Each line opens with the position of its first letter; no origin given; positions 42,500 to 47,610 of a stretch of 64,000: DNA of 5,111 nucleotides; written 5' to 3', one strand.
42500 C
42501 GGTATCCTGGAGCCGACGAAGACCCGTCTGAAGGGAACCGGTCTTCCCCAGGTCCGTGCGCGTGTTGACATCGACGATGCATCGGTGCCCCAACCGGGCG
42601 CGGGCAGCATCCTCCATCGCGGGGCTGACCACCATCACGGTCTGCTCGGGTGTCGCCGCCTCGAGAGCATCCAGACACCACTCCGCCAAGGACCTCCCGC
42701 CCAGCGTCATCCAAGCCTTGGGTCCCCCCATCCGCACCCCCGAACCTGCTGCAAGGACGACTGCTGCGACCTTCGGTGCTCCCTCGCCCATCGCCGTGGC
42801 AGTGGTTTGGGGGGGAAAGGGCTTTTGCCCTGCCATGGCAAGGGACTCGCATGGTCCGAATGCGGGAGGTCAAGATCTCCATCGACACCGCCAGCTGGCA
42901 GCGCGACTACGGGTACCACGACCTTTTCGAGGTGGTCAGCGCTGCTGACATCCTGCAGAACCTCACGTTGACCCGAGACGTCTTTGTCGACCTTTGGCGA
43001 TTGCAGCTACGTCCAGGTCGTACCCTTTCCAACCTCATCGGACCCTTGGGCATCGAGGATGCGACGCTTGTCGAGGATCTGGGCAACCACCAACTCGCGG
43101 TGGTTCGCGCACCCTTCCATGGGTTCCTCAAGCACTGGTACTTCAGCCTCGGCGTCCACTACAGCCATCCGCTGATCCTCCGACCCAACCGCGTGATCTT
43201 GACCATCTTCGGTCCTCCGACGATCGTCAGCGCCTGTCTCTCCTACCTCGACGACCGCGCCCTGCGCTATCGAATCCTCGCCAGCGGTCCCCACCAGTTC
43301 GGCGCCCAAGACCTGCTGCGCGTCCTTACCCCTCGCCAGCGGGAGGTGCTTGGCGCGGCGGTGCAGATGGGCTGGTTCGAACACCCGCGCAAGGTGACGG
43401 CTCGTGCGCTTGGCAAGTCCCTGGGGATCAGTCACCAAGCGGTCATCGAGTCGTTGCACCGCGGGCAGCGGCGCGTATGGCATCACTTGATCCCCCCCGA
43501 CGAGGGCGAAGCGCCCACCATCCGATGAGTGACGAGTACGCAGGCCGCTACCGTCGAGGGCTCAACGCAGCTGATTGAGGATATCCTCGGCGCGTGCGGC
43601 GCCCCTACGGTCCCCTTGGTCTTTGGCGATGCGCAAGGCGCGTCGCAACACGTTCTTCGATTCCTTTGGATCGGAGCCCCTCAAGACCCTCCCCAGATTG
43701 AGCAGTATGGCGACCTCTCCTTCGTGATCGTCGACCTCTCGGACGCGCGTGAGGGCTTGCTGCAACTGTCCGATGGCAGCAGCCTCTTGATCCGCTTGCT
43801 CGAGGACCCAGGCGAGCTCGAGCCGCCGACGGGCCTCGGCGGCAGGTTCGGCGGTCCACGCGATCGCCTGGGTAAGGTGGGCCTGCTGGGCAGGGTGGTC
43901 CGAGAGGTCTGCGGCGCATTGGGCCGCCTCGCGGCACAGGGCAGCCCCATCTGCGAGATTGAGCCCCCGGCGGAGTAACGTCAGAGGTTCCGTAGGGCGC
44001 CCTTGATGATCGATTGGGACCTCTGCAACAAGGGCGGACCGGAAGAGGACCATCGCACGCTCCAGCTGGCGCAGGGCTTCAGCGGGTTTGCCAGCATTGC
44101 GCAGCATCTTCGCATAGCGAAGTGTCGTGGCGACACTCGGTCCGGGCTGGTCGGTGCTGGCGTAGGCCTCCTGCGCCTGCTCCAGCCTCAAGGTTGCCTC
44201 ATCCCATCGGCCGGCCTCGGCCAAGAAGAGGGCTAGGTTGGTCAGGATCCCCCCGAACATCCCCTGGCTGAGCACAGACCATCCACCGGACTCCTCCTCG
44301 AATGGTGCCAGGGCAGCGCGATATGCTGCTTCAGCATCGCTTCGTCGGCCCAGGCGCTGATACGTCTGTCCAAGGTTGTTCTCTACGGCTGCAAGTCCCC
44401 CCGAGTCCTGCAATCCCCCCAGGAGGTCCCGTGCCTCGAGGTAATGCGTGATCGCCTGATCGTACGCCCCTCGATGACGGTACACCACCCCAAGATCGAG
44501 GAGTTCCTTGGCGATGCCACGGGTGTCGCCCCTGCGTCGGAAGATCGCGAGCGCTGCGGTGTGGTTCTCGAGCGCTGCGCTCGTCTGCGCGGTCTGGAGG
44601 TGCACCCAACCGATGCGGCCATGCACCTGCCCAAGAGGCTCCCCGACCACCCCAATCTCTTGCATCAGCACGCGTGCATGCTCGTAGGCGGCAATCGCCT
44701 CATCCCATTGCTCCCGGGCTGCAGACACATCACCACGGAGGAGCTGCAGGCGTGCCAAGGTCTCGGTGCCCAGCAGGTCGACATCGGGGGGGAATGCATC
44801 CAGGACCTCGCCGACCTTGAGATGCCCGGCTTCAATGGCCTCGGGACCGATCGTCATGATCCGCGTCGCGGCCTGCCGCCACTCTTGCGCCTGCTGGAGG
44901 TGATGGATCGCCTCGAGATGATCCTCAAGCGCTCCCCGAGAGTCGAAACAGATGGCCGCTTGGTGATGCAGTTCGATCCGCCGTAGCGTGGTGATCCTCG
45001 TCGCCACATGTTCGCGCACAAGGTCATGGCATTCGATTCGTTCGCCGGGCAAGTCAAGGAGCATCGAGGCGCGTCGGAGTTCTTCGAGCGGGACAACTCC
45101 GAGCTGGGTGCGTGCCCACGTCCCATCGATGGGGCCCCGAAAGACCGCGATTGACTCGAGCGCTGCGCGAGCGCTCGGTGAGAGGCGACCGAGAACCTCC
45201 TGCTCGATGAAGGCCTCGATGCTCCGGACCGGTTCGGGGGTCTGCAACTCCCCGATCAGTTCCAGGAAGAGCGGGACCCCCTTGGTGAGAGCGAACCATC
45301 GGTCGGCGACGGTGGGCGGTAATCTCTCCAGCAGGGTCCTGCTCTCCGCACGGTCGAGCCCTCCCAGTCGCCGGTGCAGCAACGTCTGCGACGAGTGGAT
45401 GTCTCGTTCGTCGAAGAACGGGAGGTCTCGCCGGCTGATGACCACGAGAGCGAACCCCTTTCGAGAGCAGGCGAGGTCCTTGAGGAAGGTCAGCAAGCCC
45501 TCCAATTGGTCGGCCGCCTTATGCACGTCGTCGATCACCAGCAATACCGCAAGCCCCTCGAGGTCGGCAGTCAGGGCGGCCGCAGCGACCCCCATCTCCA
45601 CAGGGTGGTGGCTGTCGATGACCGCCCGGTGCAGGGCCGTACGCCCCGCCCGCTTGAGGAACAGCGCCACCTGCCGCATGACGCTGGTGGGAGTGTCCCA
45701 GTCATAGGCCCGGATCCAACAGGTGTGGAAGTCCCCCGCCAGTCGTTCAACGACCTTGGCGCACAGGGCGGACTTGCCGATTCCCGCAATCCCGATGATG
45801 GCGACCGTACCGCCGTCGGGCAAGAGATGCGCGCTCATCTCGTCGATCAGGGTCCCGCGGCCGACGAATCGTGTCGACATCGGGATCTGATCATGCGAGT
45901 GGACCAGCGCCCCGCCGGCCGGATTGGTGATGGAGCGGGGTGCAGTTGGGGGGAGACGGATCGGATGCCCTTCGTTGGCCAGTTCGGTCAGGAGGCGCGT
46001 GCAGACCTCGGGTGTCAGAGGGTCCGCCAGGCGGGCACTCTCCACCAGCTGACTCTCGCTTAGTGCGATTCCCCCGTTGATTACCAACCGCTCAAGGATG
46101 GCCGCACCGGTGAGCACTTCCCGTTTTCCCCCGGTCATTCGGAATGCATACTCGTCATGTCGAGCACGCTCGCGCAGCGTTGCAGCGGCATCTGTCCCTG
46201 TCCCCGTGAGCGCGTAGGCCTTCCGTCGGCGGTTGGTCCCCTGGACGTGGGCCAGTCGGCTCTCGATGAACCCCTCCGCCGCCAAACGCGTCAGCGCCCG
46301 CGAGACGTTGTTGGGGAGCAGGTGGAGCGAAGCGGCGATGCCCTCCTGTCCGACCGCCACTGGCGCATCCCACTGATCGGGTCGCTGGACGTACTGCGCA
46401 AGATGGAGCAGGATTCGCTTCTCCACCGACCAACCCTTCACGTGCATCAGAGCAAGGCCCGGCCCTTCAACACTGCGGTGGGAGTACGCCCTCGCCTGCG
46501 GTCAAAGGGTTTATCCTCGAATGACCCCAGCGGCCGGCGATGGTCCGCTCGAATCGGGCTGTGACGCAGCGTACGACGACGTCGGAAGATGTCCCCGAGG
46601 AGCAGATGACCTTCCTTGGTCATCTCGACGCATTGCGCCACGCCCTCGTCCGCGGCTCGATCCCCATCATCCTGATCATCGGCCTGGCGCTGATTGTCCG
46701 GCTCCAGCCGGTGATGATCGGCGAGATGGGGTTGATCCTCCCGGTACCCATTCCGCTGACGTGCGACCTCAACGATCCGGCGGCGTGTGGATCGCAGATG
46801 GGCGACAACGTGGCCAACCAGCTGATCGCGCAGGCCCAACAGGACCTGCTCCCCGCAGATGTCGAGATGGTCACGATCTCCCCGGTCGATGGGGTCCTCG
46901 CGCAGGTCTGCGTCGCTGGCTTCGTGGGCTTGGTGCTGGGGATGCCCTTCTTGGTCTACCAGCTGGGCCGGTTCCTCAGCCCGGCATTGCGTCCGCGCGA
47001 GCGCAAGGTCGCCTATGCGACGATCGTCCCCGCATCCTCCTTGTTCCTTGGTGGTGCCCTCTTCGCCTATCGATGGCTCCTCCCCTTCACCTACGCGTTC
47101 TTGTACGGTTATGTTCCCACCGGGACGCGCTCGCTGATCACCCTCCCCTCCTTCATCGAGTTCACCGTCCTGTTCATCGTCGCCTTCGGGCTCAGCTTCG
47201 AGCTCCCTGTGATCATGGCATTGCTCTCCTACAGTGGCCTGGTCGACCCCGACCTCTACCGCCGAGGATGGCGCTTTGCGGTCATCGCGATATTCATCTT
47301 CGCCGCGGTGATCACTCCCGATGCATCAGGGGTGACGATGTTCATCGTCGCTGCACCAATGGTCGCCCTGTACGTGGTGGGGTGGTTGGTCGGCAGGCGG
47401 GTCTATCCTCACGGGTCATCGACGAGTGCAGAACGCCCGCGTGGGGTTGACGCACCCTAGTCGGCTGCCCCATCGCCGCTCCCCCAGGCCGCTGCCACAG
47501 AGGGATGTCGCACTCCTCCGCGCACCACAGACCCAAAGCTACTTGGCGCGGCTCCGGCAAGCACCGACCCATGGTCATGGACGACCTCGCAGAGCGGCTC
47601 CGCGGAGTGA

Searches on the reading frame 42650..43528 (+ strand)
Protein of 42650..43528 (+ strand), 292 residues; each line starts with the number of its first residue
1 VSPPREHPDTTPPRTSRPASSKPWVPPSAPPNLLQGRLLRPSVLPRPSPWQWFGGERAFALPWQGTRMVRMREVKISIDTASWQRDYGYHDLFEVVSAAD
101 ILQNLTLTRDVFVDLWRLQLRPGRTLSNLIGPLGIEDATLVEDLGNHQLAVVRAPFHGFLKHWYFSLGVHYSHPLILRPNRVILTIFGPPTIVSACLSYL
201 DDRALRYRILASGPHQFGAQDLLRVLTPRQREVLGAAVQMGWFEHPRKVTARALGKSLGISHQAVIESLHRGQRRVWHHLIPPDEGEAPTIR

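Call 40: search_protein_families(library=pfam, proteins=[window:42650-43528:+], max_evalue=0.001)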
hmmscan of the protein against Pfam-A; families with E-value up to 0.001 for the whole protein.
window:42650-43528:+ (292 aa): 1 family
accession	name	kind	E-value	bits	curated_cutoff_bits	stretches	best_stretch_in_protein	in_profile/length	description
PF04967.18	HTH_10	-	2.1e-14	53.5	23.1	1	226-276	1-51/53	HTH DNA binding domain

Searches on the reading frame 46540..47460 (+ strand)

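Call 40: search_protein_families(library=pfam, proteins=[window:46540-47460:+], max_evalue=0.001)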
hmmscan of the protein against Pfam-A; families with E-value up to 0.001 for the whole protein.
window:46540-47460:+ (306 aa): 1 family
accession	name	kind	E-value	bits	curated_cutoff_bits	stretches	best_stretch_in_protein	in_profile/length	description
PF00902.23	TatC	-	2.5e-49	168.3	25.1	1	28-273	2-208/208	Sec-independent protein translocase protein (TatC)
